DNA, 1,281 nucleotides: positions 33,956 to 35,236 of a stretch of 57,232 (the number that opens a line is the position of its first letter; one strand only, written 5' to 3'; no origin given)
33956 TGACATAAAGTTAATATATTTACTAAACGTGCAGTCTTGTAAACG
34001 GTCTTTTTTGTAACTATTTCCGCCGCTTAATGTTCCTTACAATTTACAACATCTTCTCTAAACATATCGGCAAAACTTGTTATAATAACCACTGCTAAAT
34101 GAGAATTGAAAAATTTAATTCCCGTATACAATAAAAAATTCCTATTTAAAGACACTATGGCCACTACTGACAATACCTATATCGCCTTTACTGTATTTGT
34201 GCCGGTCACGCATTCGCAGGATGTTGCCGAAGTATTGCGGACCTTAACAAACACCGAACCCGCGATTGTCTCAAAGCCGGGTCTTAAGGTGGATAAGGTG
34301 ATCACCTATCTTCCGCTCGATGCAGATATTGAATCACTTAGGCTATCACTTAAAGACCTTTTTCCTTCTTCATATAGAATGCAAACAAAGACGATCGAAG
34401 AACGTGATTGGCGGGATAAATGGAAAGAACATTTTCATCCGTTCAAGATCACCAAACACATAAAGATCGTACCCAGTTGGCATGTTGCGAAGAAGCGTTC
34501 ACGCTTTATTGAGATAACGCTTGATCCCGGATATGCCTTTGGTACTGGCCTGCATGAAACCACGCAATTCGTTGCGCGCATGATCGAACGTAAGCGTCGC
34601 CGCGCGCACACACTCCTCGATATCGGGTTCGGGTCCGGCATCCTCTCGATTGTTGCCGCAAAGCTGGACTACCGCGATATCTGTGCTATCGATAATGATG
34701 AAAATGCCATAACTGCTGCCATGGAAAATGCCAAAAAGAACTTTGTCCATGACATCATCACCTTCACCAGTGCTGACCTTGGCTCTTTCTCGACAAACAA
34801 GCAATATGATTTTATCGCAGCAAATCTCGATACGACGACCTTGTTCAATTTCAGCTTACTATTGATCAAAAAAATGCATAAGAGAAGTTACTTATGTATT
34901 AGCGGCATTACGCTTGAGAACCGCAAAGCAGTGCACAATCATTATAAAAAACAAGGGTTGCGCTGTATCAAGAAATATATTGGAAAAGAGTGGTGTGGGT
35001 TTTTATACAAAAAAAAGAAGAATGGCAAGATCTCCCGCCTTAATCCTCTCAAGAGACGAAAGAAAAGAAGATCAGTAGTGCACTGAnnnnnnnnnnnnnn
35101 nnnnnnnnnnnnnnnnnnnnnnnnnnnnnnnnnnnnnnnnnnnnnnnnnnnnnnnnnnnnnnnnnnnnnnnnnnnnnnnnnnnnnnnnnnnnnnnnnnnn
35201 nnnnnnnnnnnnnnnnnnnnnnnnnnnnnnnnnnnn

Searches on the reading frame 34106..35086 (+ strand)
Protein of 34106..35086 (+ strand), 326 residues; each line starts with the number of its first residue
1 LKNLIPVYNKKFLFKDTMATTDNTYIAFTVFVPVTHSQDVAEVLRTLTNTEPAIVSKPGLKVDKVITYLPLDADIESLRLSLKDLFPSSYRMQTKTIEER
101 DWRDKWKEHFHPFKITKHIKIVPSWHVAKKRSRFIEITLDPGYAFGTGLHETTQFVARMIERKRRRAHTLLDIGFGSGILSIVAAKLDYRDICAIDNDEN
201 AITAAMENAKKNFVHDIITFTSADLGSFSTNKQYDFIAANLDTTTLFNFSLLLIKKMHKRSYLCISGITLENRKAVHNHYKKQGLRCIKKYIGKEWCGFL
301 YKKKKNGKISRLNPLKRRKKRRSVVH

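Call 8: search_protein_families(library=pfam, proteins=[window:34106-35086:+], max_evalue=0.00001)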
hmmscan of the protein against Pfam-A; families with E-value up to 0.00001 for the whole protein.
window:34106-35086:+ (326 aa): 4 families
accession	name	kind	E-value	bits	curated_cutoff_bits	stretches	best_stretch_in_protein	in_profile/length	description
PF06325.19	PrmA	-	1.7e-56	192.4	22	1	60-303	53-295/296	Ribosomal protein L11 methyltransferase (PrmA)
PF05175.20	MTS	-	9.1e-10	38.9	23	1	148-240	15-105/170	Methyltransferase small domain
PF13847.12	Methyltransf_31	-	8.1e-08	32.5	27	1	167-269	4-113/145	Methyltransferase domain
PF13649.12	Methyltransf_25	-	3.6e-06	28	27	1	171-240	2-71/97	Methyltransferase domain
